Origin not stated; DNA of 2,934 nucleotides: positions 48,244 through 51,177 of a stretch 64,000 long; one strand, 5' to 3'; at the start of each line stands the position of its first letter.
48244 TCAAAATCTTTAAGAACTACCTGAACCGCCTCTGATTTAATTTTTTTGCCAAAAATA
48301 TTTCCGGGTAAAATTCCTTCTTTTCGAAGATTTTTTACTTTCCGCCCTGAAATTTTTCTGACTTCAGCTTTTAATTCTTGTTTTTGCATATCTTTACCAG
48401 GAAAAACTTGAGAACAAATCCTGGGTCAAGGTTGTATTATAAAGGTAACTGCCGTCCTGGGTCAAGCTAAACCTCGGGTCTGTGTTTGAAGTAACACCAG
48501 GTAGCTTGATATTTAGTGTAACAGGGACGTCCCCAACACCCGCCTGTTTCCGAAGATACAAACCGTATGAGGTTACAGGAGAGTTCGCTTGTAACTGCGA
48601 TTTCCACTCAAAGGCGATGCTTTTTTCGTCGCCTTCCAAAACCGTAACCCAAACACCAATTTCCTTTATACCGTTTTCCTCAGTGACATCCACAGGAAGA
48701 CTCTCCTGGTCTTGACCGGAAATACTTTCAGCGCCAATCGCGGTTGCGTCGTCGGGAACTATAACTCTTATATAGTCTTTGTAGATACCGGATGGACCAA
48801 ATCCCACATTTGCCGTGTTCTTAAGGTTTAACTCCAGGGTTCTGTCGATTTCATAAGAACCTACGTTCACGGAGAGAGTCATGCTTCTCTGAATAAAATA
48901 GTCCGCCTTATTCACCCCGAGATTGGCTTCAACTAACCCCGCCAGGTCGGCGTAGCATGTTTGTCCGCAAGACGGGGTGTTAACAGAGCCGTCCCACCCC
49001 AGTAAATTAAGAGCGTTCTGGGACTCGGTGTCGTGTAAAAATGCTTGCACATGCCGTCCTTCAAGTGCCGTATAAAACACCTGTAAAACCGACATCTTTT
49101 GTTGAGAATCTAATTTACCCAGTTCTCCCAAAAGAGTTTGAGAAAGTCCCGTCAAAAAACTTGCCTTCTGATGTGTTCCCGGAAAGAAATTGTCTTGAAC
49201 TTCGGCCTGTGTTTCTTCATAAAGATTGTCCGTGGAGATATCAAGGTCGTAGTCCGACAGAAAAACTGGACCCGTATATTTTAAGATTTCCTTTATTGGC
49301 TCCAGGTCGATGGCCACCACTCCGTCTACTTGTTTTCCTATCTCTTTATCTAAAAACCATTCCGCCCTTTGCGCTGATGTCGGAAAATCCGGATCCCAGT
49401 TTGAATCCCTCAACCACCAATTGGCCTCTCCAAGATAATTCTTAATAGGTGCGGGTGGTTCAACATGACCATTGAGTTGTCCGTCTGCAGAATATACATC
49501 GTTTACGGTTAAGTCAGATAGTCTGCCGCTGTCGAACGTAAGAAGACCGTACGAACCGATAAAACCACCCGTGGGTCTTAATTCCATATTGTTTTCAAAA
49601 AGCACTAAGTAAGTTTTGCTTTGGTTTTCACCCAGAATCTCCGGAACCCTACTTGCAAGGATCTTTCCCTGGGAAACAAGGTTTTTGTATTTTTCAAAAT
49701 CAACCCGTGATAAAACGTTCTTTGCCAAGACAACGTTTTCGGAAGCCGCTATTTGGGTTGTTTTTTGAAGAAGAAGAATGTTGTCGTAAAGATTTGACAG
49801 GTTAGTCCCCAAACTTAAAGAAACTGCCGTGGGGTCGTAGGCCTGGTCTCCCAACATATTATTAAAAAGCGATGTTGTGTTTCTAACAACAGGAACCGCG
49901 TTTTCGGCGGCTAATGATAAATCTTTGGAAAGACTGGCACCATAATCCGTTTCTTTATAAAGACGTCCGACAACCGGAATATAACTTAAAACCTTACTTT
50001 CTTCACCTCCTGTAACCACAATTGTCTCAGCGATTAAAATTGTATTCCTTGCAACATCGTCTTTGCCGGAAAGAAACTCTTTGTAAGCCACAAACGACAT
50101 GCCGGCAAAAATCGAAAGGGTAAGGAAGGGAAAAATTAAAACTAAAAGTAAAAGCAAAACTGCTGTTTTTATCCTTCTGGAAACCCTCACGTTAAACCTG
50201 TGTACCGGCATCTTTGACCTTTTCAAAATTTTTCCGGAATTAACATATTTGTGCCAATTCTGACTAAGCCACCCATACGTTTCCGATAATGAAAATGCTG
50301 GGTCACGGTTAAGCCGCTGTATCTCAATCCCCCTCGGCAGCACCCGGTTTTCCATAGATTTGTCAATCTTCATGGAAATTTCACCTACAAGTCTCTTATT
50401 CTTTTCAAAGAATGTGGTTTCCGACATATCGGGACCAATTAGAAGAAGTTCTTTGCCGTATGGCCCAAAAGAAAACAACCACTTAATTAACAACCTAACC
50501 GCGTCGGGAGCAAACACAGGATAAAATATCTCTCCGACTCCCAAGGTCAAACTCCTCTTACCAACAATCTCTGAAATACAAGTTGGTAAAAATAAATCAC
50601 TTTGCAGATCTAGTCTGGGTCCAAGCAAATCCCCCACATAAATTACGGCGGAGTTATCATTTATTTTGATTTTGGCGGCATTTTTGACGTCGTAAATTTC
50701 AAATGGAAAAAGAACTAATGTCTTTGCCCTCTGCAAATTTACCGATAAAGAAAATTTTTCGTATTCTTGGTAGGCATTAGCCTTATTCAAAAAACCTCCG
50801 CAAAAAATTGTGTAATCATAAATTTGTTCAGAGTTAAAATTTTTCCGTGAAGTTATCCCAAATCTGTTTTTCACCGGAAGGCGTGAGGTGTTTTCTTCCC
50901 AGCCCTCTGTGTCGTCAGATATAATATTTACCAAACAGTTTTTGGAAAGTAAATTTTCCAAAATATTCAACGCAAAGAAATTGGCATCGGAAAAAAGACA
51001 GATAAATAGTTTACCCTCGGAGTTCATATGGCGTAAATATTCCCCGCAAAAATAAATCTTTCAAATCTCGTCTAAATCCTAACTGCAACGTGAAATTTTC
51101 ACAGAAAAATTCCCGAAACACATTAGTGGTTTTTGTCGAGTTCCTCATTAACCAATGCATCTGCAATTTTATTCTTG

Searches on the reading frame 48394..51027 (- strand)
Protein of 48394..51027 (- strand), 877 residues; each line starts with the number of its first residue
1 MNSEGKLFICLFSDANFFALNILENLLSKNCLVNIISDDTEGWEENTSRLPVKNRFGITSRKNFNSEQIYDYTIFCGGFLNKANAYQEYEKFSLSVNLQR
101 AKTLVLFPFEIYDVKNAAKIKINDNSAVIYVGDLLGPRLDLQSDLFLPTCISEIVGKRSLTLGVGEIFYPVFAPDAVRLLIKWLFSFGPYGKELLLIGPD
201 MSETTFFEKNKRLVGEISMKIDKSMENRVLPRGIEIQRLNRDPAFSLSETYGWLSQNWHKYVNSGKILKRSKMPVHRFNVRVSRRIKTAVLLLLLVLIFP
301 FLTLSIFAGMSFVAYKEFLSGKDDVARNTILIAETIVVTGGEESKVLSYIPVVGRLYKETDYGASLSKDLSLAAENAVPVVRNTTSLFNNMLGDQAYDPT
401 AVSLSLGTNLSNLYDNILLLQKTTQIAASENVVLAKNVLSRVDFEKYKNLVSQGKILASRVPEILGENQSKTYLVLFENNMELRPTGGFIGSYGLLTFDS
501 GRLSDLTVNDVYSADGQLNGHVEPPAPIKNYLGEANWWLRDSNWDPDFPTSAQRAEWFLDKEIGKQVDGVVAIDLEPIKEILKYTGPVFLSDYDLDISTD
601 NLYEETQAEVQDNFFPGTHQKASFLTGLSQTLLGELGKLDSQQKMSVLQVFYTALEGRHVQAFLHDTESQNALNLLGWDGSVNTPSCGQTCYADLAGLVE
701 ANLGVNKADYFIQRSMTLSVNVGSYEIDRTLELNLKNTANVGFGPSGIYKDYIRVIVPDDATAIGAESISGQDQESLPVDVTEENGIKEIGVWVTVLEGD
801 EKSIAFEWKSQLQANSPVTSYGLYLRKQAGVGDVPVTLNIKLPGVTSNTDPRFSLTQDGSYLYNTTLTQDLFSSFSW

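Call 36: search_protein_families(library=pfam, proteins=[window:48394-51027:-], max_evalue=0.01)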
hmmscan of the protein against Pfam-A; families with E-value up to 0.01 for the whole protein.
window:48394-51027:- (877 aa): 1 family
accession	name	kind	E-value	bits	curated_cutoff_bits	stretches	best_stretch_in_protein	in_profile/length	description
PF13196.11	DUF4012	-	1.7e-28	100.4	28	1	469-608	2-141/144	Protein of unknown function (DUF4012)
